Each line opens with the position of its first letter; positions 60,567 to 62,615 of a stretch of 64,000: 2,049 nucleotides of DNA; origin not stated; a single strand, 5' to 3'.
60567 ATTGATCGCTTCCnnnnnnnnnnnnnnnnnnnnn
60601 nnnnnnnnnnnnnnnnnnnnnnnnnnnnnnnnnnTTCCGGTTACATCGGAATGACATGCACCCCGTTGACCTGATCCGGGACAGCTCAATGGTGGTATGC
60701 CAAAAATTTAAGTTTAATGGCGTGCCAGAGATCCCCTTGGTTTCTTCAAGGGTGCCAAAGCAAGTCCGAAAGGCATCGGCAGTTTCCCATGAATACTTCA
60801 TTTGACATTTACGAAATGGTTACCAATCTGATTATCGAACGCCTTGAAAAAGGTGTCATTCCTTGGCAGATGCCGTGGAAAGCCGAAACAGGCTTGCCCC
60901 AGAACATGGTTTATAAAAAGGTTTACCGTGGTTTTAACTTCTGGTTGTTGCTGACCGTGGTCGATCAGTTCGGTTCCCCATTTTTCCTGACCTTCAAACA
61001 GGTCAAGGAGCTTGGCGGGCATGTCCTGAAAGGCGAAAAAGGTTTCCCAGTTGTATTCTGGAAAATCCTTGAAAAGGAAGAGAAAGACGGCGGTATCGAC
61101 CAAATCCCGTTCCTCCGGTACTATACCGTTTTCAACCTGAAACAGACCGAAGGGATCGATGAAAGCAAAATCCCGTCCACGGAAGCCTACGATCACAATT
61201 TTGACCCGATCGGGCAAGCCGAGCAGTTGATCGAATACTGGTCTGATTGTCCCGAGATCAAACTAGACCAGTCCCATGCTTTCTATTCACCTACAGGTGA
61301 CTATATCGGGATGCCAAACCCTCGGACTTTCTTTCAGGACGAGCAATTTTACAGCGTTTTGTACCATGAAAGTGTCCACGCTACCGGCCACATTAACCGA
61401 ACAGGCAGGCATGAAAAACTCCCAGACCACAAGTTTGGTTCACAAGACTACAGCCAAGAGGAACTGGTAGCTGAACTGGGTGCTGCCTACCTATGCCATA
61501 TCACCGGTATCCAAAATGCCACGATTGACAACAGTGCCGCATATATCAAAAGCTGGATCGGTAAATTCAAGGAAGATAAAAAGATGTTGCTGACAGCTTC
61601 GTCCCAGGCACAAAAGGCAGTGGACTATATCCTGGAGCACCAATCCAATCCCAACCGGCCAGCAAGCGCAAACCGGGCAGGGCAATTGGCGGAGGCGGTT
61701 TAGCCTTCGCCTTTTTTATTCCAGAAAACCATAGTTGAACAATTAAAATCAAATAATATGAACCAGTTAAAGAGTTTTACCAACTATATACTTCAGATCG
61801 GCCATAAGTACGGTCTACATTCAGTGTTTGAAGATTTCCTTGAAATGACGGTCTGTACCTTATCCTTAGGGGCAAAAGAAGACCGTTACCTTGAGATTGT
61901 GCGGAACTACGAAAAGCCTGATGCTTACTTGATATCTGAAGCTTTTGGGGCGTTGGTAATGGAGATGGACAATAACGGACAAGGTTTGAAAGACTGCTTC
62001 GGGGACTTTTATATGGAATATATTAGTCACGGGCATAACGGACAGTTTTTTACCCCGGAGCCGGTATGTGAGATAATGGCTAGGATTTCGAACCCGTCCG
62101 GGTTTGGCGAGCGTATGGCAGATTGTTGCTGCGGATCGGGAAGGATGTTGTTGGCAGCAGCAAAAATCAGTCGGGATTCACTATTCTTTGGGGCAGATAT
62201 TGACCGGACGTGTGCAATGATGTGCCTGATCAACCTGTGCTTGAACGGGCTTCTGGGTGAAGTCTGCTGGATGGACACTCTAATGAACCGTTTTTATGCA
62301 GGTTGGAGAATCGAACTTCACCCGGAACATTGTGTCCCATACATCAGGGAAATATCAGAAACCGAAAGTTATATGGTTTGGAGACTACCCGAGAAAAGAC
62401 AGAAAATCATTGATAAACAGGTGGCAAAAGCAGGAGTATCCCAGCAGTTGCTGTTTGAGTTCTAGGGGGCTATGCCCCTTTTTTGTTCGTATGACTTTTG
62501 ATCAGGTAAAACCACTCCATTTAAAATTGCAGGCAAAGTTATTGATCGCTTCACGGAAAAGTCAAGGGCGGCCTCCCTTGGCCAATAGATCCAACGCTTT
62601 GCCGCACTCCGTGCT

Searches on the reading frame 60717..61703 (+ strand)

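Call 8: search_protein_families(library=pfam, proteins=[window:60717-61703:+], max_evalue=0.001)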
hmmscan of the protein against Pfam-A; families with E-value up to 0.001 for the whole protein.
window:60717-61703:+ (328 aa): 2 families
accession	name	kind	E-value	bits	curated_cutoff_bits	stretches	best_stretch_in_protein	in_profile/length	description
PF18818.7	MPTase-PolyVal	-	3.5e-33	114.8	27.5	1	180-297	13-126/126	Zincin-like metallopeptidase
PF08401.16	ArdcN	-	8.2e-33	113.7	22.6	1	30-139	2-123/123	N-terminal domain of anti-restriction factor ArdC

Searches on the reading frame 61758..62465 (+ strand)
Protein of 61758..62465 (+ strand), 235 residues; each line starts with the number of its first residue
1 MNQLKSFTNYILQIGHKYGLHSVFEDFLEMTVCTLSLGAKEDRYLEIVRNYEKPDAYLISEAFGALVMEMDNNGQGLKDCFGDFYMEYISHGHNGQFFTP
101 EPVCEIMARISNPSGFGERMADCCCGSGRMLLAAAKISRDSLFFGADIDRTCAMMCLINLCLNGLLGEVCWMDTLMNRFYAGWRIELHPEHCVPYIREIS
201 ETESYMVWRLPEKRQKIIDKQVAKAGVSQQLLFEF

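Call 8: search_protein_families(library=pfam, proteins=[window:61758-62465:+], max_evalue=0.001)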
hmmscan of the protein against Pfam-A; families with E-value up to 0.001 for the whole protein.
window:61758-62465:+ (235 aa): 1 family
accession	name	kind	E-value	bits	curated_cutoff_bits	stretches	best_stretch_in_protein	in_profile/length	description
PF02384.22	N6_Mtase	-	3.3e-12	46.8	20.4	1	78-176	3-116/311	N-6 DNA Methylase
